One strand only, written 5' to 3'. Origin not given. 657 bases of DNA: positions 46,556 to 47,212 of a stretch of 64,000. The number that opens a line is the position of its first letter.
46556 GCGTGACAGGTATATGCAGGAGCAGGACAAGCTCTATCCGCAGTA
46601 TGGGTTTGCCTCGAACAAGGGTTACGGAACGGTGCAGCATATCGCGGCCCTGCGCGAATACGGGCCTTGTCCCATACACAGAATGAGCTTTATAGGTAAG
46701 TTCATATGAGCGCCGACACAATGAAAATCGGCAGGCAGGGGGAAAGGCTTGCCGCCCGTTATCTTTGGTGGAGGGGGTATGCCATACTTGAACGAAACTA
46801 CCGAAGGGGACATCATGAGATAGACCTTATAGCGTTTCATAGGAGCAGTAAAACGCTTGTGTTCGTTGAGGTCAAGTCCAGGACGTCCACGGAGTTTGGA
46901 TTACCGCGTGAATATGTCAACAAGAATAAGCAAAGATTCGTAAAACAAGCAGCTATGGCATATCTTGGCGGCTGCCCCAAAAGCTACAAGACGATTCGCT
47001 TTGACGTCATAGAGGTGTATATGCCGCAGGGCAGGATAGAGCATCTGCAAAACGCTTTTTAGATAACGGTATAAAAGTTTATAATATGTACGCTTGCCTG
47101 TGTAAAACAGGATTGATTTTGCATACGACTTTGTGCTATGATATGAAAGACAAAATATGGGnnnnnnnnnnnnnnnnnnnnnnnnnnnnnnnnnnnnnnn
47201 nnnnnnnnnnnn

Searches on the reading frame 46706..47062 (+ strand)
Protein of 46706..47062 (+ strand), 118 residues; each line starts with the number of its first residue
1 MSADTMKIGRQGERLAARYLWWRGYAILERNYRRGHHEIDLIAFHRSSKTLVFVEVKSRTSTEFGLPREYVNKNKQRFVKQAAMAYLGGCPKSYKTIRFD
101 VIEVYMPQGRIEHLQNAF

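Call 3: search_protein_families(library=pfam, proteins=[window:46706-47062:+], max_evalue=0.1)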
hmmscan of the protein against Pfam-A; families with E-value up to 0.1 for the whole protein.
window:46706-47062:+ (118 aa): 7 families
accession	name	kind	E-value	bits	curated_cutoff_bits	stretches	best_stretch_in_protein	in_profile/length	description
PF02021.23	UPF0102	-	5.5e-26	91.2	23.6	1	12-104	1-80/80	Uncharacterised protein family UPF0102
PF08378.17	NERD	-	1.2e-06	29.4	22.1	1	9-78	2-77/111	Nuclease-related domain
PF03008.20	DUF234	-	0.0018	19.1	22.5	1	22-60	64-91/100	Archaea bacterial proteins of unknown function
PF04471.18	Mrr_cat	-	0.0045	17.5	21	1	11-61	8-59/115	Restriction endonuclease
PF01870.24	Hjc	-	0.024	15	21.1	1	13-74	3-64/93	Archaeal holliday junction resolvase (hjc)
PF06460.18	CoV_Methyltr_2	-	0.026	14.1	27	0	71-113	95-137/299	Coronavirus 2'-O-methyltransferase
PF03749.19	SfsA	-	0.044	14.1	22.8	1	23-63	20-58/138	Sugar fermentation stimulation protein RE domain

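Call 4: search_protein_families(library=ncbifam, proteins=[window:46706-47062:+], max_evalue=0.1)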
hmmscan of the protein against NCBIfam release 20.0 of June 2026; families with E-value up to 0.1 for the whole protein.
window:46706-47062:+ (118 aa): 24 families
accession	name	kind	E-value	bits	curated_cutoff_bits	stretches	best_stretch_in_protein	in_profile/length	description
NF009154.0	PRK12497.3-3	equivalog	2.8e-31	108.1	109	1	3-118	7-123/123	YraN family protein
NF011268.0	PRK14675.1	equivalog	1.5e-25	89.6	180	1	3-118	7-123/127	hypothetical protein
NF009150.0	PRK12497.1-3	equivalog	2.2e-23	82.6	81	1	4-118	4-117/118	YraN family protein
NF011273.0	PRK14680.1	equivalog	3.2e-23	82.2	199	1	3-118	3-118/134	hypothetical protein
NF011274.0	PRK14681.1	equivalog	3.7e-23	82.1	207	1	6-118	43-158/158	hypothetical protein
NF009153.0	PRK12497.3-1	equivalog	7e-20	71.4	171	1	5-110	9-114/125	YraN family protein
NF009151.0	PRK12497.1-5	equivalog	1.3e-18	67.5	124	1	5-118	13-122/126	YraN family protein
NF011270.0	PRK14677.1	equivalog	9.2e-18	64.6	124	1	10-115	5-103/108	hypothetical protein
TIGR00252.1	TIGR00252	hypoth_equivalog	4.4e-17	62.2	69.05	1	4-116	5-117/123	YraN family protein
NF011271.0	PRK14678.1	equivalog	2.5e-14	53.3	172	1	1-109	1-105/120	hypothetical protein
NF011280.0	PRK14688.1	equivalog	2.8e-14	53.2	230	1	1-117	1-117/121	hypothetical protein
NF011267.0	PRK14674.1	equivalog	2.1e-13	50.5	232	1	6-116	5-114/133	hypothetical protein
NF011275.0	PRK14682.1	equivalog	5.9e-13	49.1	203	1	4-118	2-114/117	hypothetical protein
NF011277.0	PRK14684.1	equivalog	6.6e-12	45.5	199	1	3-106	3-105/120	hypothetical protein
NF009152.0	PRK12497.2-4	equivalog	1.6e-11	44.3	111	1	5-87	7-85/114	YraN family protein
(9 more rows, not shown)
